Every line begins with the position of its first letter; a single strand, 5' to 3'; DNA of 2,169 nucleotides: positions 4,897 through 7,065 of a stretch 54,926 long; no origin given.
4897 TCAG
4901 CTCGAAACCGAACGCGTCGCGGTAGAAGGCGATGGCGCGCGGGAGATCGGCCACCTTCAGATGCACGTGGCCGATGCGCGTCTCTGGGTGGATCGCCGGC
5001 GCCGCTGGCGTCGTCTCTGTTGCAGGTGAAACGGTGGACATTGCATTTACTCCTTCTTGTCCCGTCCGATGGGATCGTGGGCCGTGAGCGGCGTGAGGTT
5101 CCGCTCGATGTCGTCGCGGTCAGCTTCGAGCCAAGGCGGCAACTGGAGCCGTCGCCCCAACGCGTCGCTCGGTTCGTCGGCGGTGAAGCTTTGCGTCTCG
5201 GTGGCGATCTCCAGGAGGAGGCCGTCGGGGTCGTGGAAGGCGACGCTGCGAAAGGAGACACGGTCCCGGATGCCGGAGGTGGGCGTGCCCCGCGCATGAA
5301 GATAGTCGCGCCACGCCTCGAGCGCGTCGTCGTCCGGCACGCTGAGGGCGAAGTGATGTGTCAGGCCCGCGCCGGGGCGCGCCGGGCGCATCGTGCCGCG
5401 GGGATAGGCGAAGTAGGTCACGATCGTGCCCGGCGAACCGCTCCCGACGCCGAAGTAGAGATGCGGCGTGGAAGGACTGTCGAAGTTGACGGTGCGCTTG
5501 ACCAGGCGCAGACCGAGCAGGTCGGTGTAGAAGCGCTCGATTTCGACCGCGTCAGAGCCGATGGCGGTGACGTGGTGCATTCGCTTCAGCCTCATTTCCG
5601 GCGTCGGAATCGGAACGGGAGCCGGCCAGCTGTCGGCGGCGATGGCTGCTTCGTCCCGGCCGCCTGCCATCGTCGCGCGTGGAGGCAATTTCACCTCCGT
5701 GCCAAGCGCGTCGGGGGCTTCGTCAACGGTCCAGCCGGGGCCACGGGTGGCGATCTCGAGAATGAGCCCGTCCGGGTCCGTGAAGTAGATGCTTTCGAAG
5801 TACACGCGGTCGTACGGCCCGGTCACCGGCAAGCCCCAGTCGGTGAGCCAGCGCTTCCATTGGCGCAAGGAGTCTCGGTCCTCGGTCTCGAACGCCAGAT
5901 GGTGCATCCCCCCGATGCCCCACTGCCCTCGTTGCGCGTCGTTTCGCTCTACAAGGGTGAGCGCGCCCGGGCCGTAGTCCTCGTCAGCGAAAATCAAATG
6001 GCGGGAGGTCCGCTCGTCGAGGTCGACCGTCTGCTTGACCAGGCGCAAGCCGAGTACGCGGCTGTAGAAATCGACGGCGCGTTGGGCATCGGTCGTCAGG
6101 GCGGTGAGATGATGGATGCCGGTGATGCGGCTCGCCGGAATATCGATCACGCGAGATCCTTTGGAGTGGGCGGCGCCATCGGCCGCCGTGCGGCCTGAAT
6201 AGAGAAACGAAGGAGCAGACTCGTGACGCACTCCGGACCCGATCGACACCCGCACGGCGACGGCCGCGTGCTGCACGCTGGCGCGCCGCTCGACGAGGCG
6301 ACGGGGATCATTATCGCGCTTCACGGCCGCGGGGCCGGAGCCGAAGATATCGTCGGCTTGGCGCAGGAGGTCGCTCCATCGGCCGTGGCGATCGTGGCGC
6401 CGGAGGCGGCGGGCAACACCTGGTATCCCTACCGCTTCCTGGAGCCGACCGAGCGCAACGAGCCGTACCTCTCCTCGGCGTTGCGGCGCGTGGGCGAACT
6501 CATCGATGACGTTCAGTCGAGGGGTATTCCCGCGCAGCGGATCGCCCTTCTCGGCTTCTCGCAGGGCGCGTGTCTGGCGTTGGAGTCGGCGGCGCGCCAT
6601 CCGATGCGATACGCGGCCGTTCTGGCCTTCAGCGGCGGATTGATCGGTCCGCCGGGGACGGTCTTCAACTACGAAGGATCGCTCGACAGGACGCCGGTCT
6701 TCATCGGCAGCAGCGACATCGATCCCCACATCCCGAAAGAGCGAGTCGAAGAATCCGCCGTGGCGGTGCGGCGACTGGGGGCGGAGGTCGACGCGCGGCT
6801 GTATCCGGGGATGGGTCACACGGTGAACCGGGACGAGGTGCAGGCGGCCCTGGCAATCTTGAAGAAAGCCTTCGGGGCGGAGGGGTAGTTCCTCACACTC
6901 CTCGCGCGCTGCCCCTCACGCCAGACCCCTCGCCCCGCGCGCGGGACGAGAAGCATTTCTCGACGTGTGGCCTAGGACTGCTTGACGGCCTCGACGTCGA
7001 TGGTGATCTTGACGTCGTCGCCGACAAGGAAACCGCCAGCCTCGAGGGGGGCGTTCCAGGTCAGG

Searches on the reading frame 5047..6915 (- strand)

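Call 31: search_protein_families(library=pfam, proteins=[window:5047-6915:-])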
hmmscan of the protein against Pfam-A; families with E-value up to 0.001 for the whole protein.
window:5047-6915:- (622 aa): 3 families
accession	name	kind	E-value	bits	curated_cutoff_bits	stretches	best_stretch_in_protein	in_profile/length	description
PF00903.31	Glyoxalase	-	1.4e-33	116.3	20.6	2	266-388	1-121/121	Glyoxalase/Bleomycin resistance protein/Dioxygenase superfamily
PF13669.12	Glyoxalase_4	-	3.5e-10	40.6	27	1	268-370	1-99/109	Glyoxalase/Bleomycin resistance protein/Dioxygenase superfamily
PF18029.7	Glyoxalase_6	-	9.1e-07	30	23.6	0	274-383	6-100/106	Glyoxalase-like domain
